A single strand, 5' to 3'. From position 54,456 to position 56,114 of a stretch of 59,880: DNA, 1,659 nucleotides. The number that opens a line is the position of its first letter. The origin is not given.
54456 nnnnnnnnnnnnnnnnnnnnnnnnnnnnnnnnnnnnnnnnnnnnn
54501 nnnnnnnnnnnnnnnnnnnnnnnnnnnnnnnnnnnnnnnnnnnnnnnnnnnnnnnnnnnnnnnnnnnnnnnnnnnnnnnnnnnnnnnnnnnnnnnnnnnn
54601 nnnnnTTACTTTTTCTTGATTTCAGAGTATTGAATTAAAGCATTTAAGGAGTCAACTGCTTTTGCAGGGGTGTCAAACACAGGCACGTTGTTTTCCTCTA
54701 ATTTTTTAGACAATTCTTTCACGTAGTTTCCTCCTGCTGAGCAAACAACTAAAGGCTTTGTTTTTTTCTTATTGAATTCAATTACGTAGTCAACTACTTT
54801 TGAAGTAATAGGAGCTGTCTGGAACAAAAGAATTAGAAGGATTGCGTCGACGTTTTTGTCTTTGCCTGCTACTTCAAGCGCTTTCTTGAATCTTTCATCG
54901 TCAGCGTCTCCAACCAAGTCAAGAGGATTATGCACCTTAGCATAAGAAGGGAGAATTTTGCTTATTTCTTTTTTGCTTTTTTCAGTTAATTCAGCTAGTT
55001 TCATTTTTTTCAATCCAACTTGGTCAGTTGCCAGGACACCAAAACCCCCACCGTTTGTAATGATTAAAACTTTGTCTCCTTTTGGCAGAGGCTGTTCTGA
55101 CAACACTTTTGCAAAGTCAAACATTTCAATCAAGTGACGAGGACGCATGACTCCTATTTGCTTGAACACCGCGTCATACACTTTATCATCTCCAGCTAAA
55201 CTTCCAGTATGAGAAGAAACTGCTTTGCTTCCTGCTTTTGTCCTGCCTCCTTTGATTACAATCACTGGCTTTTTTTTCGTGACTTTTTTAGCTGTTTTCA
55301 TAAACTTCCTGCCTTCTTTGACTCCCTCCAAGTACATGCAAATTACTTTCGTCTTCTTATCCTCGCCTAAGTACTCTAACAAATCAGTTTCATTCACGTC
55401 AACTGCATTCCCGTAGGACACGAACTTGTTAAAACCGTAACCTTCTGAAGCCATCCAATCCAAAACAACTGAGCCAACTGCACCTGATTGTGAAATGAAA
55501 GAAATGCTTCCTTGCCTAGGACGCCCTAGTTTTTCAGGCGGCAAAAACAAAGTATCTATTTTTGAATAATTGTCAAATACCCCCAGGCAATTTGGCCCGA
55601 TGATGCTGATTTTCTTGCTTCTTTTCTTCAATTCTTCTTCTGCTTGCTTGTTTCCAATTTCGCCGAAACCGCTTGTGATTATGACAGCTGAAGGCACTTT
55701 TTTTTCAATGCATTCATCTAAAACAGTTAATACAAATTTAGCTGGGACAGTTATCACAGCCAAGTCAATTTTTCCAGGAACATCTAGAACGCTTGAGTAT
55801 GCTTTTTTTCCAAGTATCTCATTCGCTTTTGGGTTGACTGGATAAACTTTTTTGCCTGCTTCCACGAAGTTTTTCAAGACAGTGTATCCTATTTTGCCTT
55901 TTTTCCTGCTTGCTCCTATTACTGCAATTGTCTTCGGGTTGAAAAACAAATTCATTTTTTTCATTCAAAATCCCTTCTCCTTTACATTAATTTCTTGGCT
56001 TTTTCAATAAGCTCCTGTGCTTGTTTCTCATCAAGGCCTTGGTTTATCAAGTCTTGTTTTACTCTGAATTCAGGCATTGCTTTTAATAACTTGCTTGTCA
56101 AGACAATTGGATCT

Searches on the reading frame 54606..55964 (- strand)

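Call 66: search_protein_families(library=pfam, proteins=[window:54606-55964:-], max_evalue=0.0001)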
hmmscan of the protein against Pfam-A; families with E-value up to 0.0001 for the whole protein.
window:54606-55964:- (452 aa): 5 families
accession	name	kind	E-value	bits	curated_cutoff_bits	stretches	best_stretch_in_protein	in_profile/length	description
PF13607.11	Succ_CoA_lig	-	2.2e-58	196.3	27.4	1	151-288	1-138/138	Succinyl-CoA ligase like flavodoxin domain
PF13380.12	CoA_binding_2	-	4.9e-29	101.6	22.8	1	11-129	1-113/116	CoA binding domain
PF02629.25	CoA_binding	-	3e-17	63.6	22.3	1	10-99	3-97/97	CoA binding domain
PF19045.5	Ligase_CoA_2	-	2.1e-08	34.8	23.7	1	299-442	1-150/162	Ligase-CoA domain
PF00549.24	Ligase_CoA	-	2.5e-06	28.1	24.5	0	304-437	3-122/128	CoA-ligase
